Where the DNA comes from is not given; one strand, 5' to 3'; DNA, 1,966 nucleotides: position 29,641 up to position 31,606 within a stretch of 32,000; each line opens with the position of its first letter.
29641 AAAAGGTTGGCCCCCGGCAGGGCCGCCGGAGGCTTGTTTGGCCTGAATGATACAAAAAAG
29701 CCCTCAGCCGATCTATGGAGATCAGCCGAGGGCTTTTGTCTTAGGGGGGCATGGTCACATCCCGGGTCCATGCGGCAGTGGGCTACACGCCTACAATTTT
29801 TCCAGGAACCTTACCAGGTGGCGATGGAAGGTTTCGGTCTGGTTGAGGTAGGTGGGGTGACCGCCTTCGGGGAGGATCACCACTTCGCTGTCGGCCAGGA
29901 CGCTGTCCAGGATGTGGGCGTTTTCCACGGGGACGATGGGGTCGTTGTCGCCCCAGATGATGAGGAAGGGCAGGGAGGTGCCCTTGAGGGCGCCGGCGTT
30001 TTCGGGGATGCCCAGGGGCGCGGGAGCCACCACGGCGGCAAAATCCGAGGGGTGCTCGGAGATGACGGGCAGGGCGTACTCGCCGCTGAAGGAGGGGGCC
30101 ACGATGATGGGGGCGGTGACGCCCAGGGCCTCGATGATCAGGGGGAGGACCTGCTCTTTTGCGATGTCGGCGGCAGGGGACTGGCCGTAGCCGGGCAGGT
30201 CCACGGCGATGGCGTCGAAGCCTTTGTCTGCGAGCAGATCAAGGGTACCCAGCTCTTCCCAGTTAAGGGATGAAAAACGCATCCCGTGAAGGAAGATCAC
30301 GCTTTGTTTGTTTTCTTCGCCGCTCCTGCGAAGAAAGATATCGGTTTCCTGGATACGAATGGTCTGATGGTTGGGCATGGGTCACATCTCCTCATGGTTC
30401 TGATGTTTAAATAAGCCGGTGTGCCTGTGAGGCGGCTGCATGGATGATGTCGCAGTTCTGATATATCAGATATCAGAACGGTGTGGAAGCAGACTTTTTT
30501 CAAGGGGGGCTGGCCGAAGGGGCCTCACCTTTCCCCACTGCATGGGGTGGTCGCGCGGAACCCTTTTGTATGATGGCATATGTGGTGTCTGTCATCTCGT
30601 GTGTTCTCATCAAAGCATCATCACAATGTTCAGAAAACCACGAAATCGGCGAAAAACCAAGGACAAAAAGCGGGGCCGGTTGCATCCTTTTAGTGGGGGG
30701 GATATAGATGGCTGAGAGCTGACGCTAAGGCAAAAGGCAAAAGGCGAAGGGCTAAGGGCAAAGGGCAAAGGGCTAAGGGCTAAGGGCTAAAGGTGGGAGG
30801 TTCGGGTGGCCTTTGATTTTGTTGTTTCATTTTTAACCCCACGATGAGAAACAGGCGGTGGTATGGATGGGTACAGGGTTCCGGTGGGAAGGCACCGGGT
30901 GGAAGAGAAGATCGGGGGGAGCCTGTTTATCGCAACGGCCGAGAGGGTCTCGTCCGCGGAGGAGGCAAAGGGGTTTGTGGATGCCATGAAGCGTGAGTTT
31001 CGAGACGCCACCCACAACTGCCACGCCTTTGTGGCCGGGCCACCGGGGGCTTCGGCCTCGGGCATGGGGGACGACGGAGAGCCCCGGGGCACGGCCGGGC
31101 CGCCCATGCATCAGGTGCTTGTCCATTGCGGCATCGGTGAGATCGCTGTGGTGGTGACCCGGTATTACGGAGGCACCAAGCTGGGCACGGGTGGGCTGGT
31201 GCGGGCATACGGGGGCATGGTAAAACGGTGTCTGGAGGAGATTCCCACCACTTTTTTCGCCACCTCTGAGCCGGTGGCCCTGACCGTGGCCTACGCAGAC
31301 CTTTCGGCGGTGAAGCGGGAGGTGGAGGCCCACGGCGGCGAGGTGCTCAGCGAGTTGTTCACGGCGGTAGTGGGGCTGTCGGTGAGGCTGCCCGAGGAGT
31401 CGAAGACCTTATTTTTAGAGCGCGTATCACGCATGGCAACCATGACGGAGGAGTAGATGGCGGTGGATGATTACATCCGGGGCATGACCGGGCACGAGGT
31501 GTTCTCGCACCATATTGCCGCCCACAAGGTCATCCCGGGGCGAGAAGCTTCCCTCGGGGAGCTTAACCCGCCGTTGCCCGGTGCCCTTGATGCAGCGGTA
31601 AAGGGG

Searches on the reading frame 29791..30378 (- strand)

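Call 16: search_protein_families(library=pfam, proteins=[window:29791-30378:-])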
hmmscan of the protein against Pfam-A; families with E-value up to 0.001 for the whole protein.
window:29791-30378:- (195 aa): 4 families
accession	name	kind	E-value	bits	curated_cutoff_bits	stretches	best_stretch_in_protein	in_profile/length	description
PF00561.26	Abhydrolase_1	-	2.3e-16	60.6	25.8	2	27-121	3-102/245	alpha/beta hydrolase fold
PF12697.13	Abhydrolase_6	-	5.7e-13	50.5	26.3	1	27-122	1-96/217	Alpha/beta hydrolase family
PF12146.15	Hydrolase_4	-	6.8e-09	35.8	27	1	22-70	2-48/239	Serine aminopeptidase, S33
PF08386.16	Abhydrolase_4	-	2.6e-06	27.9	21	1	133-194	33-93/103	TAP-like protein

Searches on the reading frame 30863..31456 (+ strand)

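Call 16: search_protein_families(library=pfam, proteins=[window:30863-31456:+])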
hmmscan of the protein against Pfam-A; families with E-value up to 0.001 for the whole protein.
window:30863-31456:+ (197 aa): 2 families
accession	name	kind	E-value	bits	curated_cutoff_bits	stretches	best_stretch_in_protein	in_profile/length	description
PF01205.25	UPF0029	-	5.5e-32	110.4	27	1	19-124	2-107/107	Uncharacterized protein family UPF0029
PF09186.17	DUF1949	-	1.6e-07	31.5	23.7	1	140-186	1-47/56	Domain of unknown function (DUF1949)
